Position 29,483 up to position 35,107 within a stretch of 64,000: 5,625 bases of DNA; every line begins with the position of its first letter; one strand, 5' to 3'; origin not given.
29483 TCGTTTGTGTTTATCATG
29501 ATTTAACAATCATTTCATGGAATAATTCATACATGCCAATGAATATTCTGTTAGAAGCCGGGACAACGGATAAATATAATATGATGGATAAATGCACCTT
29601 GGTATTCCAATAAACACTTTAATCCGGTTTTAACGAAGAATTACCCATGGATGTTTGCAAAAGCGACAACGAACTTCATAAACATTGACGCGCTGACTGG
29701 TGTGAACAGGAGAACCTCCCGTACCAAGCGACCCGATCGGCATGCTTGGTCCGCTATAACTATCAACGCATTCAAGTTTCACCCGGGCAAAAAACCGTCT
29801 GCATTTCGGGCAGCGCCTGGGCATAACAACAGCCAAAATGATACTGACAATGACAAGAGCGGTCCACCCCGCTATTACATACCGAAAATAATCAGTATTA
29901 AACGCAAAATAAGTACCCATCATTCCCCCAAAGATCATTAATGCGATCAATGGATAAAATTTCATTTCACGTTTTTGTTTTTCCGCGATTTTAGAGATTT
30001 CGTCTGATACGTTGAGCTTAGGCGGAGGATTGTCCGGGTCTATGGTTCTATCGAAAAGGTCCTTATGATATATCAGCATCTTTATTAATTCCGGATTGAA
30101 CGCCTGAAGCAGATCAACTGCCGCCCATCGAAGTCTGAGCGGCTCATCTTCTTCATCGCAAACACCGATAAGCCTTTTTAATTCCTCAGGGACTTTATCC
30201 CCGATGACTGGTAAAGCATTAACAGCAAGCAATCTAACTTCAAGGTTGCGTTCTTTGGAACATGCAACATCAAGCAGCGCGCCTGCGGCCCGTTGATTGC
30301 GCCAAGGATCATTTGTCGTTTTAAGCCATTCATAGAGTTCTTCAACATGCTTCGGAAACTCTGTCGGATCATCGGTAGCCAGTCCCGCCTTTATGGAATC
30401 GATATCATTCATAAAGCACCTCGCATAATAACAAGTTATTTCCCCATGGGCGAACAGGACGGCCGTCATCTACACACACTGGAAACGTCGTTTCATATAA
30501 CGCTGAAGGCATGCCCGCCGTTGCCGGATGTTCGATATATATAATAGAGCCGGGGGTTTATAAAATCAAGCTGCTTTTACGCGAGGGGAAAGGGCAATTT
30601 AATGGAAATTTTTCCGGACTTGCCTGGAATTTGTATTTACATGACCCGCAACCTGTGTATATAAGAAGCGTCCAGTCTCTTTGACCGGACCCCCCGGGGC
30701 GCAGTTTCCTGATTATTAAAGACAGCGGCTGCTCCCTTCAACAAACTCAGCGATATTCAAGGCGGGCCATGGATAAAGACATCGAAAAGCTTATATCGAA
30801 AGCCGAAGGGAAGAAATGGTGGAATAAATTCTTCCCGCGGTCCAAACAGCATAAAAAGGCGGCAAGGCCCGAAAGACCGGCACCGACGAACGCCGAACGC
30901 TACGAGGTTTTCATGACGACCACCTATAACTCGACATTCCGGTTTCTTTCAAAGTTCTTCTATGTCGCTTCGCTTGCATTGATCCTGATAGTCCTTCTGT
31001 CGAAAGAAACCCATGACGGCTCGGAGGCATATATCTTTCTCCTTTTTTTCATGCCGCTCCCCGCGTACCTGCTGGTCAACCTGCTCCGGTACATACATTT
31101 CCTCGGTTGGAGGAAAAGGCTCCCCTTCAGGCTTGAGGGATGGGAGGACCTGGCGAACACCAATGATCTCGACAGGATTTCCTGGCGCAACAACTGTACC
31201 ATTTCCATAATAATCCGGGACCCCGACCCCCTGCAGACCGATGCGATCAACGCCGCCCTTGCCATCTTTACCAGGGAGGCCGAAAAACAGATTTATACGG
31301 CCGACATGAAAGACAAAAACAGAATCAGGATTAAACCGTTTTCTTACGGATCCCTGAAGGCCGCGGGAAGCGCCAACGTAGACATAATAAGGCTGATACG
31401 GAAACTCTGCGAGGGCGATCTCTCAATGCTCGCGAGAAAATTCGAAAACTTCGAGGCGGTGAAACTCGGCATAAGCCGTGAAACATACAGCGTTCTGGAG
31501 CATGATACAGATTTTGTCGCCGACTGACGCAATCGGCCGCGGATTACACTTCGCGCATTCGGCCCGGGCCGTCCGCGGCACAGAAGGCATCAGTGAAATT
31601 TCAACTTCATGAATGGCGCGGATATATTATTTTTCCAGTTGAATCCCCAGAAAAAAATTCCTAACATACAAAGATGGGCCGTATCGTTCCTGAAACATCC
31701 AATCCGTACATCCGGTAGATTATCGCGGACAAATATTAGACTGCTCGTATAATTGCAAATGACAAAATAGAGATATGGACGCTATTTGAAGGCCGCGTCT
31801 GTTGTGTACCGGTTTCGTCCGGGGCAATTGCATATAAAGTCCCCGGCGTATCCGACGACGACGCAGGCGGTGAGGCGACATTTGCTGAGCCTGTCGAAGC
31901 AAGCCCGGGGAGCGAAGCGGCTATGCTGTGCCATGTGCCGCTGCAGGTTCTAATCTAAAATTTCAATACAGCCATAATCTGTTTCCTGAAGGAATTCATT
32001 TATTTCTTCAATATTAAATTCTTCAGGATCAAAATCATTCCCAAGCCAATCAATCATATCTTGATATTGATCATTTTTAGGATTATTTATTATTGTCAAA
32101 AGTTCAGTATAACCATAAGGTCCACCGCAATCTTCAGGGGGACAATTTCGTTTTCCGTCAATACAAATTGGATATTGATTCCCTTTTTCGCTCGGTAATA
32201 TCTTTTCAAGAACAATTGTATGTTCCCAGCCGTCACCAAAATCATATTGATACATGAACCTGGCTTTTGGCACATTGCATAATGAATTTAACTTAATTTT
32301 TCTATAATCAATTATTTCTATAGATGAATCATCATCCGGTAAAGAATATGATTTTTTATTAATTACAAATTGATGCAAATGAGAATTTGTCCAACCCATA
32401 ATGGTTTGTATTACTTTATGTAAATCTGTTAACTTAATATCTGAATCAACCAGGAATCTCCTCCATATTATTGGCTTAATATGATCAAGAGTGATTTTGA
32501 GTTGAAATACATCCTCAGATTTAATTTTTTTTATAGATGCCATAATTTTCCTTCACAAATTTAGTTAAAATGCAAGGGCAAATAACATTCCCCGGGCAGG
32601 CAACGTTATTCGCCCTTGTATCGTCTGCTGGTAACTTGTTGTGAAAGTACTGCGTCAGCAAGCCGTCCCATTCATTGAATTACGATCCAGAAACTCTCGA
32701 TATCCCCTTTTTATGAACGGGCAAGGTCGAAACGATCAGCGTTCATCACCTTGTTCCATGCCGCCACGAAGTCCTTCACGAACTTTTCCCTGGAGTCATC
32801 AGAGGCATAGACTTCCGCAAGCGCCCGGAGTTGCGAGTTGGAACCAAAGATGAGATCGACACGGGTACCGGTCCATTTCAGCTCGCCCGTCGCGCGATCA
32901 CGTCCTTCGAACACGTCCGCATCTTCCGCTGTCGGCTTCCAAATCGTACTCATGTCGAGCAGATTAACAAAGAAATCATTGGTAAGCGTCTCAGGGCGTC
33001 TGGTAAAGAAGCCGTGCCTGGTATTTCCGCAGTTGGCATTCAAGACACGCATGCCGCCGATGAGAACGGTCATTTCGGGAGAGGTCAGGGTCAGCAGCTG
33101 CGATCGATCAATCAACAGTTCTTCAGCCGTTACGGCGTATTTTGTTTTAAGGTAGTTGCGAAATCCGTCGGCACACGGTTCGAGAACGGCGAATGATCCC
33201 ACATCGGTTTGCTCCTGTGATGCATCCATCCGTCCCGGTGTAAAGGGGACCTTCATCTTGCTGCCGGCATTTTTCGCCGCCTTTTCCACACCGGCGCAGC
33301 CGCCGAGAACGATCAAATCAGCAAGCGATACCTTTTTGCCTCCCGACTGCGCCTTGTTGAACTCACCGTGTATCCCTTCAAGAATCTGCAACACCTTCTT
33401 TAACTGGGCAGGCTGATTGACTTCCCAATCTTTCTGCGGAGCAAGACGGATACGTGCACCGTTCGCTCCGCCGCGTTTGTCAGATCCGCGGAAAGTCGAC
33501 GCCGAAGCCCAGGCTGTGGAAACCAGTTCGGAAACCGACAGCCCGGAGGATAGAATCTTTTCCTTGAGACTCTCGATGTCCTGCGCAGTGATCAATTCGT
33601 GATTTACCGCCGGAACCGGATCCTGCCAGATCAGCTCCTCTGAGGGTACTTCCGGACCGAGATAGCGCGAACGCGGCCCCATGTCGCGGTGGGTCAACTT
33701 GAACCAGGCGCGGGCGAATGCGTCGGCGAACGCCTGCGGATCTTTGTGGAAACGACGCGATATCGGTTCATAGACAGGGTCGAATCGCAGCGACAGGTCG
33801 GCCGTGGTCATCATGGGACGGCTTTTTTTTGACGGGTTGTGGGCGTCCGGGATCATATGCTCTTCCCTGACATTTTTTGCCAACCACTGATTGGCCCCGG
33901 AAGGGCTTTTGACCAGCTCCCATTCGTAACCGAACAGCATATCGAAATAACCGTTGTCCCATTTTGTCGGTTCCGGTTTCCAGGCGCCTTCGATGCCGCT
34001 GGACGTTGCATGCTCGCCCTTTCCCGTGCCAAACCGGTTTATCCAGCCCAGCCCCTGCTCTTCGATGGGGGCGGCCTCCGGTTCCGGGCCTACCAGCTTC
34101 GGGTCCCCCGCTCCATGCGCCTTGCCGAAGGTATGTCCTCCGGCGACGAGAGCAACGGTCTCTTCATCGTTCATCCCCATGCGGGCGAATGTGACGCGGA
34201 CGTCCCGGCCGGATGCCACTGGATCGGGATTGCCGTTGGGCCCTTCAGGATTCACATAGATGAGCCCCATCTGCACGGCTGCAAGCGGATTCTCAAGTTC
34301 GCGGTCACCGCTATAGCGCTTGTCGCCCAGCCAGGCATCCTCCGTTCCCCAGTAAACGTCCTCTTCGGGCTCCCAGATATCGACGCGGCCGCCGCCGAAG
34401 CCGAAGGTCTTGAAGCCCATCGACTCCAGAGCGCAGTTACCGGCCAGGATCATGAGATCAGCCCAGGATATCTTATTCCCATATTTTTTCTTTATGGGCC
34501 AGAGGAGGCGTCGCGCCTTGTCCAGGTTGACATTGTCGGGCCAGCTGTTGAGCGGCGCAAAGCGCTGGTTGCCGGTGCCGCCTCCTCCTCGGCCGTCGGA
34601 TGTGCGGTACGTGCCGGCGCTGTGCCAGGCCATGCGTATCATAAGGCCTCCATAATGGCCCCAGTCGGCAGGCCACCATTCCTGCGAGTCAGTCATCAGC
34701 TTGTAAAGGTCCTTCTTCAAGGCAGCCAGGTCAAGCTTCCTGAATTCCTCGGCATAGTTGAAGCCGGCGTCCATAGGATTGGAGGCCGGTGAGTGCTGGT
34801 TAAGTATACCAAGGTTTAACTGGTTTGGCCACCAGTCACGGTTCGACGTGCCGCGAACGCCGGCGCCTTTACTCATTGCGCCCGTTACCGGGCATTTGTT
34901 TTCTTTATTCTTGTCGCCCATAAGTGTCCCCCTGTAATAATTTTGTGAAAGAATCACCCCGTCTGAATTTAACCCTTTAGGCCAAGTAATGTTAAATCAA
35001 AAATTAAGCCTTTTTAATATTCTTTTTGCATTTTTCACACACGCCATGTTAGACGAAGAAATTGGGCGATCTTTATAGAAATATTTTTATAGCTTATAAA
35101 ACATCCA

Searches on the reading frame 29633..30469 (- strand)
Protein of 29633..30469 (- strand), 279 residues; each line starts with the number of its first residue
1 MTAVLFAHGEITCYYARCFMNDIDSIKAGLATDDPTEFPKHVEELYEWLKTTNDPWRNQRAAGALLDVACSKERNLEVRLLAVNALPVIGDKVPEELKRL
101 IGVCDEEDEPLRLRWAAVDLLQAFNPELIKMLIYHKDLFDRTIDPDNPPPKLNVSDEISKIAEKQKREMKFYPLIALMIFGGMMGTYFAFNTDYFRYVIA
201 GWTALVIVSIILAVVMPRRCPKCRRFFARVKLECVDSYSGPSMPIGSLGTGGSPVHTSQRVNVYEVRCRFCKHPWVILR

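Call 4: search_protein_families(library=pfam, proteins=[window:29633-30469:-], max_evalue=1)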
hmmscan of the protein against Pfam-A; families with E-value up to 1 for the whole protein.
window:29633-30469:- (279 aa): 3 families
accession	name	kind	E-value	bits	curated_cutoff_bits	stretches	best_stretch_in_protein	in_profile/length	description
PF13646.12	HEAT_2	-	0.0036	18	27.7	1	57-117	28-84/88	HEAT repeats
PF05958.17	tRNA_U5-meth_tr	-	0.016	14.7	23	1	81-141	63-122/357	tRNA (Uracil-5-)-methyltransferase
PF06522.17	B12D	-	0.047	13.5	21.5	1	170-189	5-24/54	NADH-ubiquinone reductase complex 1 MLRQ subunit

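Call 5: search_protein_families(library=ncbifam, proteins=[window:29633-30469:-], max_evalue=1)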
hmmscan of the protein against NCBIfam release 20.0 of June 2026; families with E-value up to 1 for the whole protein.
window:29633-30469:- (279 aa): 3 families
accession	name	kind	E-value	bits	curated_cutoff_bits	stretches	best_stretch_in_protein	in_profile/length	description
NF040695.1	FlaK_Arch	equivalog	0.008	15.8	330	1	158-215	12-68/230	preflagellin peptidase FlaK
TIGR02143.1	trmA_only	equivalog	0.011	14.7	334.65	1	81-141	63-122/352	tRNA (uridine(54)-C5)-methyltransferase TrmA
TIGR02098.1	MJ0042_CXXC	domain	0.8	9.5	20.9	0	261-276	21-36/38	MJ0042-type zinc finger domain-containing protein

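Call 6: search_protein_families(library=padloc, proteins=[window:29633-30469:-], max_evalue=1)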
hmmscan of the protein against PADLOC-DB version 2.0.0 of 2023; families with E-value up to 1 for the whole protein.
window:29633-30469:- (279 aa): 0 families

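Call 7: search_protein_families(library=phrogs, proteins=[window:29633-30469:-], max_evalue=1)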
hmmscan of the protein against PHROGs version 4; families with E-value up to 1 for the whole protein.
window:29633-30469:- (279 aa): 1 family
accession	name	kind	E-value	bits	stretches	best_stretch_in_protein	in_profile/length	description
phrog_6453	-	unknown function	0.22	13.1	1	194-221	11-37/100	-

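Call 34: search_protein_families(library=pfam, alignment_id=A4, max_evalue=0.1)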
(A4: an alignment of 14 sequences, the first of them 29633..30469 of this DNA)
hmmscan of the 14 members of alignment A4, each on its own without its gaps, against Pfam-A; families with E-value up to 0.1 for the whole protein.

A. member 1, window:29633-30469:- (279 aa): 3 families
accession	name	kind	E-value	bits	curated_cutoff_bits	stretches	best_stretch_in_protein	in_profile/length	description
PF13646.12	HEAT_2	-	0.0036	18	27.7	1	57-117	28-84/88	HEAT repeats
PF05958.17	tRNA_U5-meth_tr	-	0.016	14.7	23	1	81-141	63-122/357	tRNA (Uracil-5-)-methyltransferase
PF06522.17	B12D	-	0.047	13.5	21.5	0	170-189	5-24/54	NADH-ubiquinone reductase complex 1 MLRQ subunit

B. families by the number of members that match (of 14 scanned): 30 families (the first 25 are shown)
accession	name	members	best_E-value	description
PF13646.12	HEAT_2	5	1.4e-07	HEAT repeats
PF20990.2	DUF2207_C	3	9.8e-06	Predicted membrane protein (DUF2207) C-terminal domain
PF01347.28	Vitellogenin_N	3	0.0011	Lipoprotein amino terminal region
PF17272.7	DUF5337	1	0.0012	Family of unknown function (DUF5337)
PF13248.11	Zn_ribbon_3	1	0.0035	zinc-ribbon domain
PF14311.12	DUF4379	1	0.0035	Probable Treble clef zinc finger domain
PF13829.11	DUF4191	1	0.0045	Domain of unknown function (DUF4191)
PF17283.8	Zn_ribbon_SprT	1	0.0047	SprT-like zinc ribbon domain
PF18714.6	PI-TkoII_IV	1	0.015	DNA polymerase II intein Domain IV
PF05958.17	tRNA_U5-meth_tr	1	0.016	tRNA (Uracil-5-)-methyltransferase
PF03130.22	HEAT_PBS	1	0.016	PBS lyase HEAT-like repeat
PF11026.13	DUF2721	1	0.022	Protein of unknown function (DUF2721)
PF03653.18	UPF0093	1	0.024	Uncharacterised protein family (UPF0093)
PF10329.14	DUF2417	1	0.027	Region of unknown function (DUF2417)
PF07344.16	Amastin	1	0.028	Amastin surface glycoprotein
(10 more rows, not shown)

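Call 37: find_homologous_proteins(query=A4, max_evalue=0.001)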
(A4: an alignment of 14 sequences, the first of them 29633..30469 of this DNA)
Query A4 (14 sequences) (279 aa, profile of the alignment): 9 proteins with E <= 0.001 among 7018 candidates.
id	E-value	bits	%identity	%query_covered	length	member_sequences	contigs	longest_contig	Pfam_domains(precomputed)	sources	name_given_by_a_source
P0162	2.8e-95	337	100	93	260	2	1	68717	-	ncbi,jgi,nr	ncbi:MAG: hypothetical protein MUD12_12670 [Spirochaetes bacterium]|jgi:hypothetical protein|nr:hypo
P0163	2.5e-90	321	73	93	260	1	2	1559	-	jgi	jgi:hypothetical protein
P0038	1.6e-89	318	44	93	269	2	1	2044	-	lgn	-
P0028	6.8e-87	309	45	91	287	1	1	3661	-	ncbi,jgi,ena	-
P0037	4.0e-85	303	36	89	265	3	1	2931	-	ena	-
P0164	6.2e-84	300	65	93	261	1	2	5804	-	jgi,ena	-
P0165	1.4e-65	239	49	93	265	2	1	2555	-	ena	-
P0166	1.1e-64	237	49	93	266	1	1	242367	-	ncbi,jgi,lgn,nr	ncbi:MAG: hypothetical protein MUD12_06630 [Spirochaetes bacterium]|jgi:hypothetical protein|nr:hypo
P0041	2.4e-59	219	34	27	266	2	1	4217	-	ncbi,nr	ncbi:MAG: hypothetical protein PHV06_09220 [bacterium]|nr:hypothetical protein [bacterium]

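Call 39: find_encoding_contigs(protein=P0166, flank=10000, max_places=2)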
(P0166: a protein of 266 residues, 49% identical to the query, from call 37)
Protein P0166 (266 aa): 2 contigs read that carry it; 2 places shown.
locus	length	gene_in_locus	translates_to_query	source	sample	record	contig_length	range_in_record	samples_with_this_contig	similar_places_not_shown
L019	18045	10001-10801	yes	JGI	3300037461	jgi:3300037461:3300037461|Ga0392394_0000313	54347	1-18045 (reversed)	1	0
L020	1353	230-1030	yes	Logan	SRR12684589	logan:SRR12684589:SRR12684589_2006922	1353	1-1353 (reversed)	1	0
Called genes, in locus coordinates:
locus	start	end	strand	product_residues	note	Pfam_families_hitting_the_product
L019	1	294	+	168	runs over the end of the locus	-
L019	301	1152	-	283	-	-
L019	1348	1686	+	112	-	-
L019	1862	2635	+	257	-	PF02900:LigB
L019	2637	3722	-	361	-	PF00089:Trypsin, PF13365:Trypsin_2, PF13248:Zn_ribbon_3 (weak)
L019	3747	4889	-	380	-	-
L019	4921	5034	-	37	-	-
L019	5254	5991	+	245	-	PF14329:DUF4386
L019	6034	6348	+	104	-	PF05899:Cupin_3 (faint), PF07883:Cupin_2 (weak)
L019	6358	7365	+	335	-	PF08240:ADH_N, PF00107:ADH_zinc_N, PF13602:ADH_zinc_N_2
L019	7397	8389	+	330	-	PF08240:ADH_N, PF00107:ADH_zinc_N, PF13602:ADH_zinc_N_2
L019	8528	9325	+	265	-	-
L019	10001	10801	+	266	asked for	-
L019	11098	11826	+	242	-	-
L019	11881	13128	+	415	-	-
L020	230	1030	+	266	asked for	-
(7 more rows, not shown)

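Call 40: find_encoding_contigs(protein=P0164, flank=10000, max_places=3)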
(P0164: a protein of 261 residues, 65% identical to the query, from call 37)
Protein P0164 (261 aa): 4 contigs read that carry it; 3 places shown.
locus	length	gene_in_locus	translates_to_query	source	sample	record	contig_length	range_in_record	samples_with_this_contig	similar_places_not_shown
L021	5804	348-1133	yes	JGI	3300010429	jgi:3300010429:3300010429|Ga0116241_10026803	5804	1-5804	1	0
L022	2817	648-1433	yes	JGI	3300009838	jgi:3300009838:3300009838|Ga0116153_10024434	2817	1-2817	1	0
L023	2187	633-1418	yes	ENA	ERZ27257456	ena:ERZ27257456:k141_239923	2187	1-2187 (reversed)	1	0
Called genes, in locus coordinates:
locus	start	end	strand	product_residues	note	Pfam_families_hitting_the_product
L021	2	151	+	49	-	?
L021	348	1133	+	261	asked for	-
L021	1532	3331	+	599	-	PF01558:POR, PF01855:POR_N, PF17147:PFOR_II (weak)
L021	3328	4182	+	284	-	PF02775:TPP_enzyme_C, PF12367:PFO_beta_C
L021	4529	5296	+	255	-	-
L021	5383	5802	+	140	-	?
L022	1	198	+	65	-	?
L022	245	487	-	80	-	-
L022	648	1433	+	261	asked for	-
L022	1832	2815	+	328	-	?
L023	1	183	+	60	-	?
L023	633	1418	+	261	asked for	-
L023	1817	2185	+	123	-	?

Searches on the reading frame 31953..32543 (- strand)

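Call 66: search_protein_families(library=padloc, proteins=[window:31953-32543:-], max_evalue=0.01)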
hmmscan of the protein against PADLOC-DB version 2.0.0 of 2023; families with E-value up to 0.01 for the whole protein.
window:31953-32543:- (197 aa): 0 families

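Call 67: search_protein_families(library=pfam, proteins=[window:31953-32543:-], max_evalue=0.001)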
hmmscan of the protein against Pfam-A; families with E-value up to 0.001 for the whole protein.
window:31953-32543:- (197 aa): 1 family
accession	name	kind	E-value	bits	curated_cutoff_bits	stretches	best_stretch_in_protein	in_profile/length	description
PF07929.16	PRiA4_ORF3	-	3.6e-68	229.1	26.6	1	12-180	2-173/173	Plasmid pRiA4b ORF-3-like protein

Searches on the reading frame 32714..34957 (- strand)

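Call 67: search_protein_families(library=pfam, proteins=[window:32714-34957:-], max_evalue=0.001)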
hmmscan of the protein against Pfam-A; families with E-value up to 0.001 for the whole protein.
window:32714-34957:- (748 aa): 1 family
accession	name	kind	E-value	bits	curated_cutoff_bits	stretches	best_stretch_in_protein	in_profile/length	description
PF00141.28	peroxidase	-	8.7e-72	242.2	27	2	97-406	10-237/237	Peroxidase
